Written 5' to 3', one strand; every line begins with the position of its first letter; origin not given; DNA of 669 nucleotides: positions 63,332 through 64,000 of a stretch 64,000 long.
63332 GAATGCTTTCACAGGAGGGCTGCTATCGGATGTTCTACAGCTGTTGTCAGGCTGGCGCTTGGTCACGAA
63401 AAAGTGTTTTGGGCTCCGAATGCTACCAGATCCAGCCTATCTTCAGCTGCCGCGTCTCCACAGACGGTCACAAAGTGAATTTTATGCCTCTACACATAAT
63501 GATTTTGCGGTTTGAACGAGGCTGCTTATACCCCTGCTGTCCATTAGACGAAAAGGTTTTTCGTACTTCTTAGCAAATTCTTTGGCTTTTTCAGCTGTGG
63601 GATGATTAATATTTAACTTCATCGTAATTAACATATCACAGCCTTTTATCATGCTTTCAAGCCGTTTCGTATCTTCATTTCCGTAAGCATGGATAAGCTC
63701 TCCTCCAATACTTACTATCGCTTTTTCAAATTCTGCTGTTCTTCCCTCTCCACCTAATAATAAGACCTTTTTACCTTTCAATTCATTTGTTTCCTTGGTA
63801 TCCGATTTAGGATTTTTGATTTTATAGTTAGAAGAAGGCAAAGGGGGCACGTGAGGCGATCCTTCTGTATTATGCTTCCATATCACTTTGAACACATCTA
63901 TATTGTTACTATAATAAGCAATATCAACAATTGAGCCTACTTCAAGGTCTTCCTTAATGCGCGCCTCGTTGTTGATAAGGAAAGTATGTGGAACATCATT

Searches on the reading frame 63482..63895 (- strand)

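Call 3: search_protein_families(library=pfam, proteins=[window:63482-63895:-], max_evalue=0.01)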
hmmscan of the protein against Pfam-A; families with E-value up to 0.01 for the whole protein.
window:63482-63895:- (137 aa): 1 family
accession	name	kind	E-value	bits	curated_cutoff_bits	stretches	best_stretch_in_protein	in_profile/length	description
PF10087.14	DUF2325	-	5.8e-13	49.3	33.6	1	43-129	1-90/94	Uncharacterized protein conserved in bacteria (DUF2325)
